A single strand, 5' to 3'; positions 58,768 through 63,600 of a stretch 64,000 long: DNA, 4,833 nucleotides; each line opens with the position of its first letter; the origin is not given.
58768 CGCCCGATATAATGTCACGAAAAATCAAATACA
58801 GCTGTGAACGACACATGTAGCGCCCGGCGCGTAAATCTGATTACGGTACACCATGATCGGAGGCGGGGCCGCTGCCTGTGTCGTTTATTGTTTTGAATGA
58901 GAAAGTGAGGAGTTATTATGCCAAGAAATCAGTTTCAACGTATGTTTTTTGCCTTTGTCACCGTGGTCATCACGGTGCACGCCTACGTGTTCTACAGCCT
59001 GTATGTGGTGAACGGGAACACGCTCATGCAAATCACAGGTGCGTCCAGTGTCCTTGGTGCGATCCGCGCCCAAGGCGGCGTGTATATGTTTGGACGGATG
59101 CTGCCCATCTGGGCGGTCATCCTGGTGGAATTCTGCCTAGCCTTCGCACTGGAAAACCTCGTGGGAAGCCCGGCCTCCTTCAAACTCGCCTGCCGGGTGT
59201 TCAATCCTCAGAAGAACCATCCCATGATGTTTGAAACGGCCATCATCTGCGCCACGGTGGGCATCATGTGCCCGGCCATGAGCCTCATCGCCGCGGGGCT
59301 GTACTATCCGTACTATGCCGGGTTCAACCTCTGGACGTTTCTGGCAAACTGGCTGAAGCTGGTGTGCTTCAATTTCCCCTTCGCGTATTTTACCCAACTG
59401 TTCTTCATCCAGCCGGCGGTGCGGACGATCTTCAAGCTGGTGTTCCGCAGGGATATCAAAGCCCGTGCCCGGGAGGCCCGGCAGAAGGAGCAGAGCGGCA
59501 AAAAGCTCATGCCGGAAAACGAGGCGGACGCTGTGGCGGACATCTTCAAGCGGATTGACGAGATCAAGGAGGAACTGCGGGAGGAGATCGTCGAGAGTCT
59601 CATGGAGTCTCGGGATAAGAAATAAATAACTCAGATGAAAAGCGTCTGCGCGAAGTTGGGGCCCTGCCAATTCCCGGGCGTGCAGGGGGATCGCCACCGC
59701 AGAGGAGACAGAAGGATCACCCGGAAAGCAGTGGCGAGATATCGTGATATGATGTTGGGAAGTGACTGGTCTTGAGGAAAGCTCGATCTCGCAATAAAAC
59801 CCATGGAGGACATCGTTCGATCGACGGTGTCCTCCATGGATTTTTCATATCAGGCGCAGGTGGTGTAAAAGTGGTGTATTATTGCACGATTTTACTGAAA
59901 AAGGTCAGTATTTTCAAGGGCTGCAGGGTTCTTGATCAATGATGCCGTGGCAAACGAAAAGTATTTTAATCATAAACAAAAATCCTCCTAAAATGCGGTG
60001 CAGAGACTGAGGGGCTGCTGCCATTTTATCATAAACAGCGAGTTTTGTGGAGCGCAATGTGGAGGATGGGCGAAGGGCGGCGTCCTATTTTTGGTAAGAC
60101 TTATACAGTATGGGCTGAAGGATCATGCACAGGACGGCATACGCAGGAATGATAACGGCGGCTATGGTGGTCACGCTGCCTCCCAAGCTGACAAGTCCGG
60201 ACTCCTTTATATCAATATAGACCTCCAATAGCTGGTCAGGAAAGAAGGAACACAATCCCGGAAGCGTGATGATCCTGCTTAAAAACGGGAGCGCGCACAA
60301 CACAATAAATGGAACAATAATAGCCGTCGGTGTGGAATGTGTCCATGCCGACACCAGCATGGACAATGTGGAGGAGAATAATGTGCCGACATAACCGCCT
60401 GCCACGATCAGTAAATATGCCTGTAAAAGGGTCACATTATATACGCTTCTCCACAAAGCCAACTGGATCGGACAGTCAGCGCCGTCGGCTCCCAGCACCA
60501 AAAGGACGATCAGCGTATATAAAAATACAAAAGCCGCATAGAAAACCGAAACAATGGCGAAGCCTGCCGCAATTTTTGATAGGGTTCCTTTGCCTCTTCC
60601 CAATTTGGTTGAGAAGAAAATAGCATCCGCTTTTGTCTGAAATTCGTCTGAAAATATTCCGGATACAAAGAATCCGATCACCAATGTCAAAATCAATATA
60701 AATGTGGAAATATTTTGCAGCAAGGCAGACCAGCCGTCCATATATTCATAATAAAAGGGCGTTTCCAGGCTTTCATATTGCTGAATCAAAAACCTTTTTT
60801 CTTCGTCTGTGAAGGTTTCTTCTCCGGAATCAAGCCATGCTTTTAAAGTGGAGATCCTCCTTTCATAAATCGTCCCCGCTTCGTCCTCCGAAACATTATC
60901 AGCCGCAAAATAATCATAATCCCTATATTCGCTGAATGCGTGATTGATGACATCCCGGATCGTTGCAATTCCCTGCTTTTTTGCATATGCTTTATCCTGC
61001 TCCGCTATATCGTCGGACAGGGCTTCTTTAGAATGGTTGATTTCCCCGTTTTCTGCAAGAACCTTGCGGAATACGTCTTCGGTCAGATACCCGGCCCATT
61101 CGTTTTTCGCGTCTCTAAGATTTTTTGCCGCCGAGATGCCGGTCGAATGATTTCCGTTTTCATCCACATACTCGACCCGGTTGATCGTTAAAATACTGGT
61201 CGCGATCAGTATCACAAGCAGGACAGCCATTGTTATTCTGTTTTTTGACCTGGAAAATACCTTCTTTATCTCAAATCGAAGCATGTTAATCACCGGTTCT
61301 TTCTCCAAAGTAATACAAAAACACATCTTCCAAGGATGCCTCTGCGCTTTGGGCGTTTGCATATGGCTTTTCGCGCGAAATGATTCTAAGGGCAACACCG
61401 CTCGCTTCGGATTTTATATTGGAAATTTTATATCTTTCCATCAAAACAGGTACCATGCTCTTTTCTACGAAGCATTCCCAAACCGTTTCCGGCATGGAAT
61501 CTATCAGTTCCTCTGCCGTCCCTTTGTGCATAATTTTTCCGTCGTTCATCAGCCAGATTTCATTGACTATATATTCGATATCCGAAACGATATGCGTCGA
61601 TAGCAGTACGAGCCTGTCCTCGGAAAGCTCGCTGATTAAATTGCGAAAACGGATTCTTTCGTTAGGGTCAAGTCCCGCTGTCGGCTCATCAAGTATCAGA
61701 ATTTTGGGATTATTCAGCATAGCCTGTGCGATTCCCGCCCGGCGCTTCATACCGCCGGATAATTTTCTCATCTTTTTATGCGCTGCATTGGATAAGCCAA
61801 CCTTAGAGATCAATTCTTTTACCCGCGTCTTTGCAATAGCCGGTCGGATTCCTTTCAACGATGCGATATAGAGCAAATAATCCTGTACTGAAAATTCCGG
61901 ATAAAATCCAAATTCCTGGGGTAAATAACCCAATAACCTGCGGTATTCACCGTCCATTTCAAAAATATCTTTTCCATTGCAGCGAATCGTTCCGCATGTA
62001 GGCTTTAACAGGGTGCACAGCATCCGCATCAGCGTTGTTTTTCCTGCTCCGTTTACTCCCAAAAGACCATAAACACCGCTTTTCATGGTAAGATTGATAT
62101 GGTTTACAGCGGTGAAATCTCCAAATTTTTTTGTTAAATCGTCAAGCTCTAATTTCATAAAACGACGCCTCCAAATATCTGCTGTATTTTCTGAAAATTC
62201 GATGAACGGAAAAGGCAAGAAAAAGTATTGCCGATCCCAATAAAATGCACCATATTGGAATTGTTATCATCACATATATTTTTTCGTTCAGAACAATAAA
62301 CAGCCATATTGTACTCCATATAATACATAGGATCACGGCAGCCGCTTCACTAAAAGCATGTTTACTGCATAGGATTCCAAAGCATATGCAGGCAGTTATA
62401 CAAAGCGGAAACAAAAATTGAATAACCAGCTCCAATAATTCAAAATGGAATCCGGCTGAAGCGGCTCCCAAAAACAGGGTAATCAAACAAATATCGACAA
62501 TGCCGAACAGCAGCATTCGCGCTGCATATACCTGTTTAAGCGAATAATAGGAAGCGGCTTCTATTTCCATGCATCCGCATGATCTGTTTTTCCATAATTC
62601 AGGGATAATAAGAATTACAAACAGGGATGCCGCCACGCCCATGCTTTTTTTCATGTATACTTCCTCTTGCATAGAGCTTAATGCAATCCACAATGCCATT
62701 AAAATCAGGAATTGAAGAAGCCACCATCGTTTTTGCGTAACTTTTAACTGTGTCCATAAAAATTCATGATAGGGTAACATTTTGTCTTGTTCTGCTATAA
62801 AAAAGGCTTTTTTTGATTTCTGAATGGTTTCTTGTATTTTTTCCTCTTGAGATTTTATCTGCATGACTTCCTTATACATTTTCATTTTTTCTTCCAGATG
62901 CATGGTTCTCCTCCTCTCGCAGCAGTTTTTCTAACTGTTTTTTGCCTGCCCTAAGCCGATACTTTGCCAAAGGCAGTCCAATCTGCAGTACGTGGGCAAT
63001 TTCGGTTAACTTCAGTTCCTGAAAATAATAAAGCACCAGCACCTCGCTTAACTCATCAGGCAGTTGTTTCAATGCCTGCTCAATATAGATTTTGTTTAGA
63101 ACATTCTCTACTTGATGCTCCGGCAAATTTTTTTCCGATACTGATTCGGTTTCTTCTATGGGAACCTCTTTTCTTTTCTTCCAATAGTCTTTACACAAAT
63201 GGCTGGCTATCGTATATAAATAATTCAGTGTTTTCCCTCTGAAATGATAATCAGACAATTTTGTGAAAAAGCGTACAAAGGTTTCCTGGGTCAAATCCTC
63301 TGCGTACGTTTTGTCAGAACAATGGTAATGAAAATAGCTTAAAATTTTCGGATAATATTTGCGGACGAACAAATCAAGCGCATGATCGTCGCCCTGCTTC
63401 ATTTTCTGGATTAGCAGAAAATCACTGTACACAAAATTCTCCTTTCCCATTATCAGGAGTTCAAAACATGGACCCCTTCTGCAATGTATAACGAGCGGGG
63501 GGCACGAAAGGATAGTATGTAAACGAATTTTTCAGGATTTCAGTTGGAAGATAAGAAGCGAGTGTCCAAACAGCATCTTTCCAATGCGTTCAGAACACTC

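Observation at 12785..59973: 47-kb insertion that rebuilds its target gene by replacing the 5' end of the LMW-PTP gene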

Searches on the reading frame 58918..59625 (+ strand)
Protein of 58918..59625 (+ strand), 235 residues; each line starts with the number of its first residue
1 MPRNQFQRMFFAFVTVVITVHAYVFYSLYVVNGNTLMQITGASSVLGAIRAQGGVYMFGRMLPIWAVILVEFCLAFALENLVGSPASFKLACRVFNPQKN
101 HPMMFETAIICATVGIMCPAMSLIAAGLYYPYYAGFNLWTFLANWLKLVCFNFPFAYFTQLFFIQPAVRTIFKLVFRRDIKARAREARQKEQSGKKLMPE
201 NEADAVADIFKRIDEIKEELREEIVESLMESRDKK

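Call 13: search_protein_families(library=pfam, proteins=[window:58918-59625:+], max_evalue=0.001)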
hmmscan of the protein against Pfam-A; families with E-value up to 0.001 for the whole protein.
window:58918-59625:+ (235 aa): 0 families

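Call 55: search_protein_families(library=ncbifam, proteins=[window:58918-59625:+], max_evalue=0.001)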
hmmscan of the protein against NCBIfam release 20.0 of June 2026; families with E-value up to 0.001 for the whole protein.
window:58918-59625:+ (235 aa): 0 families

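Call 56: find_encoding_contigs(protein=window:58918-59625:+, flank=10000, max_places=10)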
Protein window:58918-59625:+ (235 aa): 9 contigs read that carry it; 9 places shown.
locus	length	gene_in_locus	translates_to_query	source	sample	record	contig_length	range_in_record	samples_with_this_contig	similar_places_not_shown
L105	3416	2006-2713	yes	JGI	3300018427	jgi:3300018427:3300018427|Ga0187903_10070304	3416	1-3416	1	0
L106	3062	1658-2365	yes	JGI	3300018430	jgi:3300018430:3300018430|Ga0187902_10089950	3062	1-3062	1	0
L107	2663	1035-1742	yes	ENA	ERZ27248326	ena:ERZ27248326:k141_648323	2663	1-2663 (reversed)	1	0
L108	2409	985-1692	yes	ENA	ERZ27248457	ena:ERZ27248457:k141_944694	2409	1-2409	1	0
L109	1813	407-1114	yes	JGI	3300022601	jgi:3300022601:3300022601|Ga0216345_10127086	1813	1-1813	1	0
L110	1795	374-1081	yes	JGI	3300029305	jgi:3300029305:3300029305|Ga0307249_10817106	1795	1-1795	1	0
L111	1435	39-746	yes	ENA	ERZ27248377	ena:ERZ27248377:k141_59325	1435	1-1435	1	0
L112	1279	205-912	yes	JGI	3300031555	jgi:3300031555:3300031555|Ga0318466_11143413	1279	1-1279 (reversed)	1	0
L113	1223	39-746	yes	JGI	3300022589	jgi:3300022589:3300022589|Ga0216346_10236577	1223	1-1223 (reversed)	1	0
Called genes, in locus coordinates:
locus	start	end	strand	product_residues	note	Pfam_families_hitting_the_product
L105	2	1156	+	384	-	?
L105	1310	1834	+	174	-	PF11391:DUF2798 (weak)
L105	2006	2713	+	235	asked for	PF11391:DUF2798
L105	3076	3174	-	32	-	-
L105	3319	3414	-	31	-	?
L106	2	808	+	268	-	?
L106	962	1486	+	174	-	PF11391:DUF2798 (weak)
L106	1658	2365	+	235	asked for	PF11391:DUF2798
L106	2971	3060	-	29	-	?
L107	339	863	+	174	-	PF11391:DUF2798 (weak)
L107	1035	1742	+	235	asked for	PF11391:DUF2798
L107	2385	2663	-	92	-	?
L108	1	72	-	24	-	?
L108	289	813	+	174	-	PF11391:DUF2798 (weak)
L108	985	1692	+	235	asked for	PF11391:DUF2798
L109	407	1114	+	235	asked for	PF11391:DUF2798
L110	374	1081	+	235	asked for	PF11391:DUF2798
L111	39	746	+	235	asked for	PF11391:DUF2798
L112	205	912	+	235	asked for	PF11391:DUF2798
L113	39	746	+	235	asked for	PF11391:DUF2798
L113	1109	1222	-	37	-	?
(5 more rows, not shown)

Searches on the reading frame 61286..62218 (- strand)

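Call 13: search_protein_families(library=pfam, proteins=[window:61286-62218:-], max_evalue=0.001)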
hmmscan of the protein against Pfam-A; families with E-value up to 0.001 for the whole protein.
window:61286-62218:- (310 aa): 4 families
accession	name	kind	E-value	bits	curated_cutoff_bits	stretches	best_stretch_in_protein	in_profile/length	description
PF00005.33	ABC_tran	-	1e-33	117.3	25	1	39-181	2-137/137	ABC transporter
PF13304.12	AAA_21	-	1.1e-09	39.3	27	1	151-209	236-298/304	AAA domain, putative AbiEii toxin, Type IV TA system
PF02463.25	SMC_N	-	0.00015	21.7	40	0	131-209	121-197/220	RecF/RecN/SMC N terminal domain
PF13175.12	AAA_15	-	0.00046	20.3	32.1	0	42-83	18-63/374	AAA ATPase domain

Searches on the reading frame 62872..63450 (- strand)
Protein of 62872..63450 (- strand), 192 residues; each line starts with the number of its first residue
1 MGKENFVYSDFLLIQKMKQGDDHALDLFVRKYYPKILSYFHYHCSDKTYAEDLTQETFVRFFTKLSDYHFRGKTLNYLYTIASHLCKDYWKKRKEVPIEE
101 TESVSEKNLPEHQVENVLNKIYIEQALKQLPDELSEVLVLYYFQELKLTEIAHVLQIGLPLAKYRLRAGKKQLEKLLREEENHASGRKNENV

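Call 13: search_protein_families(library=pfam, proteins=[window:62872-63450:-], max_evalue=0.001)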
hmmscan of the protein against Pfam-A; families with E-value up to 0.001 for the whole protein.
window:62872-63450:- (192 aa): 3 families
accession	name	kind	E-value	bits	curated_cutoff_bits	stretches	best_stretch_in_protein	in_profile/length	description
PF04542.20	Sigma70_r2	-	2.1e-13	50.3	24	1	28-94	1-69/71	Sigma-70 region 2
PF08281.18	Sigma70_r4_2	-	2.3e-08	34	25.7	1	122-173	3-54/54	Sigma-70, region 4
PF04545.22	Sigma70_r4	-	3.3e-06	26.9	24.1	1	126-158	1-33/50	Sigma-70, region 4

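Call 26: find_encoding_contigs(protein=window:62872-63450:-, flank=10000, max_places=10)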
Protein window:62872-63450:- (192 aa): no gene with exactly this product is on record in the collection.
